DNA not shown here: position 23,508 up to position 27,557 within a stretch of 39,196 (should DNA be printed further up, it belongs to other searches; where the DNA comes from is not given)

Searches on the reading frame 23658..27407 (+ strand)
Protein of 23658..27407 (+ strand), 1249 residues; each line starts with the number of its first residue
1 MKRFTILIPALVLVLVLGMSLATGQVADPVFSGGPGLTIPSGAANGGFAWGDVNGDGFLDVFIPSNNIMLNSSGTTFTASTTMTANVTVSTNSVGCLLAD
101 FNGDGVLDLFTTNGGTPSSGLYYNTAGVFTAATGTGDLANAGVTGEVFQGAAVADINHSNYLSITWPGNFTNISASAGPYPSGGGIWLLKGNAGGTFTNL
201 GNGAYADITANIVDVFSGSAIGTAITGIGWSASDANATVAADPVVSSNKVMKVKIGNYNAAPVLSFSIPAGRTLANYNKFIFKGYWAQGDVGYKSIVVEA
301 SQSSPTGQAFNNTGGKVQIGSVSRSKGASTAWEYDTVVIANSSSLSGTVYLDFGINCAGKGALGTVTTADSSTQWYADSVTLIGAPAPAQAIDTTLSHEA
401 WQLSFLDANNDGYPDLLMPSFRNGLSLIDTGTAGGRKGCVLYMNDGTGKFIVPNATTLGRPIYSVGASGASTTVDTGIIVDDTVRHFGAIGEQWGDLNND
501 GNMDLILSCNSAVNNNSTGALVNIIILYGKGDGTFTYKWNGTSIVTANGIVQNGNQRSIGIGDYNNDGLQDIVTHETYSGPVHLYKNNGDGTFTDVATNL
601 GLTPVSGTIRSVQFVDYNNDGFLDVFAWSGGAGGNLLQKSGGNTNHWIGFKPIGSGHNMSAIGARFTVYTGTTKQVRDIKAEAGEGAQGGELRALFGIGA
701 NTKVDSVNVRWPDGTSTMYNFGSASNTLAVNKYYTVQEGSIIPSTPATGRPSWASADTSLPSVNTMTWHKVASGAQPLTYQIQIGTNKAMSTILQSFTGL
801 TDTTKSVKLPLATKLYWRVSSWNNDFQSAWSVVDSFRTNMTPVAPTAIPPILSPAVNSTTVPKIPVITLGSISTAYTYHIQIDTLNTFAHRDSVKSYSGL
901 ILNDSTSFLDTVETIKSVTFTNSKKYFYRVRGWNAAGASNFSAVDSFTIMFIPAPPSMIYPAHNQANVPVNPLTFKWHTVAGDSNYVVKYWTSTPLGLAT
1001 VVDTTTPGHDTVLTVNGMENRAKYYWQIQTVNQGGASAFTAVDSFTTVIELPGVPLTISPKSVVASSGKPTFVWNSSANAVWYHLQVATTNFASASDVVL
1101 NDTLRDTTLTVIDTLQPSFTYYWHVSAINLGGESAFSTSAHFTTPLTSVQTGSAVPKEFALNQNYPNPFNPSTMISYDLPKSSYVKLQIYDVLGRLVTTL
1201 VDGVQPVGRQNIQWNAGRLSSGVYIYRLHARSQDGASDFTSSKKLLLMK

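Call 5: search_protein_families(library=pfam, proteins=[window:23658-27407:+], max_evalue=0.001)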
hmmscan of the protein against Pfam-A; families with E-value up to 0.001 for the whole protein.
window:23658-27407:+ (1249 aa): 9 families
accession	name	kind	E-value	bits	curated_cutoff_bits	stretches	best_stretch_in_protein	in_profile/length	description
PF13517.12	FG-GAP_3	-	5.8e-29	100.9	26.9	3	563-626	1-60/61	FG-GAP-like repeat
PF01839.29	FG-GAP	-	7.1e-19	67.7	22.1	0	557-585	3-37/37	FG-GAP repeat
PF07593.17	UnbV_ASPIC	-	1.5e-11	44.4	23.4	1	661-718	1-57/68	ASPIC and UnbV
PF25788.1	Ig_Rha78A_N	-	2.9e-11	44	27.4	0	774-840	32-103/105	Rha78A-like, N-terminal immunoglobulin domain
PF24489.1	Ig_J_second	-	1.4e-10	41.6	27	0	1003-1044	48-91/105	Tip attachment protein J second Ig-like domain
PF18962.6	Por_Secre_tail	-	2.1e-08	34.8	27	1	1165-1232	2-66/75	Secretion system C-terminal sorting domain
PF13860.13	FlgD_ig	-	1.6e-06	28.4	27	0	1179-1232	18-77/79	FlgD Ig-like domain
PF00041.27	fn3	-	0.00055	20.5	25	0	971-1040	14-78/84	Fibronectin type III domain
PF16743.10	PliI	-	0.00074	19.6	27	0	582-628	32-78/123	Periplasmic lysozyme inhibitor of I-type lysozyme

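Call 60: search_protein_families(library=ncbifam, proteins=[window:23658-27407:+], max_evalue=0.001)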
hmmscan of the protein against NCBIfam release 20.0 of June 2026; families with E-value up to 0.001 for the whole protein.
window:23658-27407:+ (1249 aa): 5 families
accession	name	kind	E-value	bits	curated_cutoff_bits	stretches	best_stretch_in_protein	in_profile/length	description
NF052323.1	T9SSA_dep_M6i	equivalog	9.7e-10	37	600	1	1164-1234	960-1030/1043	T9SS-dependent M6-like inactivated metalloprotease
NF047539.1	XAC2610_fam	domain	3.8e-09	36.9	35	0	404-424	2-22/89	XAC2610-related protein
TIGR04183.1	Por_Secre_tail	domain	8.6e-09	35.3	23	1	1165-1231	2-61/72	T9SS type A sorting domain-containing protein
NF033707.1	T9SS_sortase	equivalog_domain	3.7e-08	31.5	420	1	1163-1247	1000-1094/1095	type IX secretion system sortase PorU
NF038113.1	T9SSA_dep_M36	equivalog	1.1e-06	27.2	885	1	1157-1233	786-860/869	T9SS-dependent M36 family metallopeptidase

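Call 82: search_solved_structures(query=window:23658-27407:+, max_evalue=0.001)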
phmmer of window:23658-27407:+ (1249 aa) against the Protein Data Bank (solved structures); distinct sequences matched with E-value up to 0.001: 1.
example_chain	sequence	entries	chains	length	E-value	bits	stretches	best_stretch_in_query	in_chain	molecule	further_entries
9etn_A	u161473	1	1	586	1.1e-08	36.4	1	550-630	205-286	Cartilage acidic protein 1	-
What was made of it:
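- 23658..27407 (+): 1249-aa T9SS-sorted FG-GAP/ASPIC (CRTAC1-like) beta-propeller protein with Ig/fn3 spacers. It is the third member of the cassette conserved in the xylan clade. Call 82 (CRTAC1 9etn, E 1e-8).
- The cassette partner is a CRTAC1-like FG-GAP protein of an adhesion-type fold (calls 5, 82).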
